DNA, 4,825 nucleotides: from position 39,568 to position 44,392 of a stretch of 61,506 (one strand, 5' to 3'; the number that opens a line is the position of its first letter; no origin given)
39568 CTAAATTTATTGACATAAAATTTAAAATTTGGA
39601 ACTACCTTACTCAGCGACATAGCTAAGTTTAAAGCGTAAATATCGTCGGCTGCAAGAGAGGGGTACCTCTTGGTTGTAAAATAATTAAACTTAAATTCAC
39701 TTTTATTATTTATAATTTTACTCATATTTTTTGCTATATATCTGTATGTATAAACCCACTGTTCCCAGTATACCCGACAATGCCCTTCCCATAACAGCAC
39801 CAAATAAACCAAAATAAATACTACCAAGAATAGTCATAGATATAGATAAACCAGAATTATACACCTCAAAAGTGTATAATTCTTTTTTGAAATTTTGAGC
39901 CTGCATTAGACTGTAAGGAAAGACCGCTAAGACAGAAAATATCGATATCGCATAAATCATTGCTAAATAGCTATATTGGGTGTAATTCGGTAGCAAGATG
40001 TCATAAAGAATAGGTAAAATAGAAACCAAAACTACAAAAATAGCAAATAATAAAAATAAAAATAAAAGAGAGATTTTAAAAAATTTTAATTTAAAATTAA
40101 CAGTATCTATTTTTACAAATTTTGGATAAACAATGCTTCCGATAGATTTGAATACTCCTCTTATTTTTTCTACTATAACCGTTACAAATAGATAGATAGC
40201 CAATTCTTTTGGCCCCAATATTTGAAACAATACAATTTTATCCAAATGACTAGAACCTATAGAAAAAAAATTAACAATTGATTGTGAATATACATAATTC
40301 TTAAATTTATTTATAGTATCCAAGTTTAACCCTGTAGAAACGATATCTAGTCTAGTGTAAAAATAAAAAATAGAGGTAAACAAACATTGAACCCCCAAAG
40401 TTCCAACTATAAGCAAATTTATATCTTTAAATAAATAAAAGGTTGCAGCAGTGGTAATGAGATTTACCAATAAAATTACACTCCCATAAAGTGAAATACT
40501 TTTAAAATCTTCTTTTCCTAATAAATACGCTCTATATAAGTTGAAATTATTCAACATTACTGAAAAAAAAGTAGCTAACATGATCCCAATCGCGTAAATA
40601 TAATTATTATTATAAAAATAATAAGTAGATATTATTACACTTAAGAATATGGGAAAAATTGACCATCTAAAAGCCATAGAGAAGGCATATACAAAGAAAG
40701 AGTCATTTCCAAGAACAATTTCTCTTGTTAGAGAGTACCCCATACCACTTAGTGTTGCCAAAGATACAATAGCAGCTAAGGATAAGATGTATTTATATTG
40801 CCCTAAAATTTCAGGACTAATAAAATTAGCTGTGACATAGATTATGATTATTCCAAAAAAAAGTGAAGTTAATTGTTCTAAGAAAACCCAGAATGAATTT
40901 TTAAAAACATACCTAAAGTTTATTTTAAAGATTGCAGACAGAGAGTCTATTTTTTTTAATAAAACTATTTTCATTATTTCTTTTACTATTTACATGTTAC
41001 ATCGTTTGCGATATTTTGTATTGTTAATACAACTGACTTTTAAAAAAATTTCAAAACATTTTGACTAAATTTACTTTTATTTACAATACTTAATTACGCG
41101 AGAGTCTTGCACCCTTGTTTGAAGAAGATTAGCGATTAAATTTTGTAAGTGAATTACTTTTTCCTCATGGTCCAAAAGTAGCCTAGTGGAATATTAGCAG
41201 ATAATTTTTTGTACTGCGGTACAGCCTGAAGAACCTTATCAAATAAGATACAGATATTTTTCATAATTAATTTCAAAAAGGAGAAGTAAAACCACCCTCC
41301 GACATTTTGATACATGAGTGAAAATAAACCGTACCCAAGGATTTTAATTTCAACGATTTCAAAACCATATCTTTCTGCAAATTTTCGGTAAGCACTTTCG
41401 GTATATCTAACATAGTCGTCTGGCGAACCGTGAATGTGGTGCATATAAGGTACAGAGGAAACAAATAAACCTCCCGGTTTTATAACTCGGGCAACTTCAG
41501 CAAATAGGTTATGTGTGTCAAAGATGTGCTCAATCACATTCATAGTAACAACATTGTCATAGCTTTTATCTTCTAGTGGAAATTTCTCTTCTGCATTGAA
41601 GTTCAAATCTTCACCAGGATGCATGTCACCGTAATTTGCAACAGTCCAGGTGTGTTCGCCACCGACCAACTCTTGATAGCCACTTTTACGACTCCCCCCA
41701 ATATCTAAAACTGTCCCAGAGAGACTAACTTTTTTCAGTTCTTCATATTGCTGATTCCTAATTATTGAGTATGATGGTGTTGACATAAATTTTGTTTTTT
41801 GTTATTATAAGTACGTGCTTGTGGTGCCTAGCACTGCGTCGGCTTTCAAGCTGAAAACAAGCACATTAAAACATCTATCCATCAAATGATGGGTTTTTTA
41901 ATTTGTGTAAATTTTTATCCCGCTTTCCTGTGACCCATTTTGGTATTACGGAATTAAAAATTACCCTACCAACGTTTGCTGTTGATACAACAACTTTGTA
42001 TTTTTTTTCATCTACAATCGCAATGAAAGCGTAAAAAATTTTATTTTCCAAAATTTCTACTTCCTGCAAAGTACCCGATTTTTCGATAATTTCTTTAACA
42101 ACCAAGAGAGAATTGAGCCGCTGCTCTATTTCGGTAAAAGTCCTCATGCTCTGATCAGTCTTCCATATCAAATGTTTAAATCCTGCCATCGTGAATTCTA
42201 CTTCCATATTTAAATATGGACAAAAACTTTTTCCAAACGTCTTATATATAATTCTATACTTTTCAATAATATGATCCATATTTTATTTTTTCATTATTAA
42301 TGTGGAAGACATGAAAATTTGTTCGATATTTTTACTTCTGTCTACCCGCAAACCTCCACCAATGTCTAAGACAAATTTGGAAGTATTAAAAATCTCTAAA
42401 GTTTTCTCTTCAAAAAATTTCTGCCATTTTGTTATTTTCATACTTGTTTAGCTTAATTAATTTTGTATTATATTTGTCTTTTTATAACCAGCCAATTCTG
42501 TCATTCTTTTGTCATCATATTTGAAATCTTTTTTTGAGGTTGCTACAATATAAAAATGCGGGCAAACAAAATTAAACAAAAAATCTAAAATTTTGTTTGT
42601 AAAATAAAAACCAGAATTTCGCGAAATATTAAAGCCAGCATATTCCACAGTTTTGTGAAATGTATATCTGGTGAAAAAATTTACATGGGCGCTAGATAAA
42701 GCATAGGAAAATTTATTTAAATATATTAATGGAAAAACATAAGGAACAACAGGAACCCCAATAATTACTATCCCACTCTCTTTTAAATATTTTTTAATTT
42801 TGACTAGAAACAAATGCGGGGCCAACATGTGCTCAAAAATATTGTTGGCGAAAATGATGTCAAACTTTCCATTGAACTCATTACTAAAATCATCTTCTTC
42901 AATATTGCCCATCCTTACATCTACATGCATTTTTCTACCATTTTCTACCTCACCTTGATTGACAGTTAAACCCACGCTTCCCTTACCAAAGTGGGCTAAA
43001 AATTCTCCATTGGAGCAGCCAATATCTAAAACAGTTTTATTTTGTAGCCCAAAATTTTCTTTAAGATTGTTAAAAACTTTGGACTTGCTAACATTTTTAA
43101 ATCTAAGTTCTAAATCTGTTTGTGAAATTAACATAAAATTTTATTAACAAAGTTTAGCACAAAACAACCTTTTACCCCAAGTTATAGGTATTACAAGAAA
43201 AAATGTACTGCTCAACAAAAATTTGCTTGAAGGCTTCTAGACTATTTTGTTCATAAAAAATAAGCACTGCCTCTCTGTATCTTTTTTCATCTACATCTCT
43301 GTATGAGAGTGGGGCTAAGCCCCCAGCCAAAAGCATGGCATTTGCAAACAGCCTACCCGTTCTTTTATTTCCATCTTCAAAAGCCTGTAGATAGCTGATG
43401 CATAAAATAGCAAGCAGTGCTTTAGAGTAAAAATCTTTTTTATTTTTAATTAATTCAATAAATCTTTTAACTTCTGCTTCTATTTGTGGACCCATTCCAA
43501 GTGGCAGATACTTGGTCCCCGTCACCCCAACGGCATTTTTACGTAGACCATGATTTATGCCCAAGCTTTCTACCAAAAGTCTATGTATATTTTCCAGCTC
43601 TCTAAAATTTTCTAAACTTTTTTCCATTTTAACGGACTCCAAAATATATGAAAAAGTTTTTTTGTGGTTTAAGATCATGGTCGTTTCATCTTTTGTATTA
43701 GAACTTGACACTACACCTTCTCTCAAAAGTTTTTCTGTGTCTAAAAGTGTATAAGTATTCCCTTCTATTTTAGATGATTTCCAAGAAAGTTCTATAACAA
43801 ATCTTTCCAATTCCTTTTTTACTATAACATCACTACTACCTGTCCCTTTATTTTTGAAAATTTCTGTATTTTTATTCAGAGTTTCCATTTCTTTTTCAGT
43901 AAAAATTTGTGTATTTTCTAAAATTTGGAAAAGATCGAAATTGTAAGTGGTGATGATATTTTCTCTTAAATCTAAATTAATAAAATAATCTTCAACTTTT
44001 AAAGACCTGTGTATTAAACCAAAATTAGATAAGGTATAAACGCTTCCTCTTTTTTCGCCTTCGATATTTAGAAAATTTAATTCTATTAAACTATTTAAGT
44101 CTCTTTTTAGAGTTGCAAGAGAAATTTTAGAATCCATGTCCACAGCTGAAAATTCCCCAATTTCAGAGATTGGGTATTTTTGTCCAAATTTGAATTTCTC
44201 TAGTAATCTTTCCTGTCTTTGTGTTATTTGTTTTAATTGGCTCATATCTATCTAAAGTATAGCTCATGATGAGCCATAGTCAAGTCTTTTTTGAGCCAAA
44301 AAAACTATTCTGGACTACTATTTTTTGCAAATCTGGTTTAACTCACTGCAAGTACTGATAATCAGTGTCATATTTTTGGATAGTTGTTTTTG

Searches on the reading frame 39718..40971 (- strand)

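Call 56: search_protein_families(library=pfam, proteins=[window:39718-40971:-], max_evalue=0.001)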
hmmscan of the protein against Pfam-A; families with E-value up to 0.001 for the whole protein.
window:39718-40971:- (417 aa): 1 family
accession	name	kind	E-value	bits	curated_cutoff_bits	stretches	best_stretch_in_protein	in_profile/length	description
PF01943.22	Polysacc_synt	-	2.2e-06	27.8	28.2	1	23-288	2-273/274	Polysaccharide biosynthesis protein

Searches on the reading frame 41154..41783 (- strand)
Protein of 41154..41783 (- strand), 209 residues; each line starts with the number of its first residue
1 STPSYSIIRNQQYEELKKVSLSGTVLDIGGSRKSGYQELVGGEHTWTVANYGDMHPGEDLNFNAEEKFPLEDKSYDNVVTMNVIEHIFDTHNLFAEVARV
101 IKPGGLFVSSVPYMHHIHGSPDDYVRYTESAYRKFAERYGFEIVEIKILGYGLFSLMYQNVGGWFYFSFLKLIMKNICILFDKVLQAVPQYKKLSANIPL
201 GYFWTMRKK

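Call 56: search_protein_families(library=pfam, proteins=[window:41154-41783:-], max_evalue=0.001)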
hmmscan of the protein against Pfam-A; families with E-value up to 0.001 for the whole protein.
window:41154-41783:- (209 aa): 5 families
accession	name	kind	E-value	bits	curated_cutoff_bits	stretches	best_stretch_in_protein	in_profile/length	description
PF08241.18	Methyltransf_11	-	1.2e-09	39.1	21.2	1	63-108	50-94/95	Methyltransferase domain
PF13489.12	Methyltransf_23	-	2.3e-08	34.4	27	1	22-145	23-163/164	Methyltransferase domain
PF08242.18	Methyltransf_12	-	4.2e-06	27.8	30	1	61-107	52-98/98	Methyltransferase domain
PF13847.12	Methyltransf_31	-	1.1e-05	25.5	27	1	65-113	64-113/145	Methyltransferase domain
PF13649.12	Methyltransf_25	-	1.5e-05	26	27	1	66-105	56-97/97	Methyltransferase domain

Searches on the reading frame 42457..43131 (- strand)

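Call 56: search_protein_families(library=pfam, proteins=[window:42457-43131:-], max_evalue=0.001)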
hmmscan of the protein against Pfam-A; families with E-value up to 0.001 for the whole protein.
window:42457-43131:- (224 aa): 7 families
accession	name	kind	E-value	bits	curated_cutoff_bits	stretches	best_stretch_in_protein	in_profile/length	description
PF13489.12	Methyltransf_23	-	2.3e-14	53.9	27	1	22-169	12-161/164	Methyltransferase domain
PF13847.12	Methyltransf_31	-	3.8e-09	36.8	27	1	31-128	4-113/145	Methyltransferase domain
PF08241.18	Methyltransf_11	-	4.1e-08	34.2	21.2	1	35-124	1-95/95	Methyltransferase domain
PF08242.18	Methyltransf_12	-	9.3e-08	33.1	30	1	35-121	1-97/98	Methyltransferase domain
PF13649.12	Methyltransf_25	-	2.6e-05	25.2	27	1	34-120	1-97/97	Methyltransferase domain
PF08003.17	Methyltransf_9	-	0.00043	19.8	23.8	0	28-45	113-130/315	Protein of unknown function (DUF1698)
PF02353.26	CMAS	-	0.00053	19.8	27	1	29-124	60-164/273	Mycolic acid cyclopropane synthetase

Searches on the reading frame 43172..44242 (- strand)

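Call 56: search_protein_families(library=pfam, proteins=[window:43172-44242:-], max_evalue=0.001)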
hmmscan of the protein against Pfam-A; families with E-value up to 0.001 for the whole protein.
window:43172-44242:- (356 aa): 1 family
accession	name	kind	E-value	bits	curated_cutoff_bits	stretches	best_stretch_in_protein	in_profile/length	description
PF02661.23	Fic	-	3.8e-10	40.9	24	1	214-304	5-93/93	Fic/DOC family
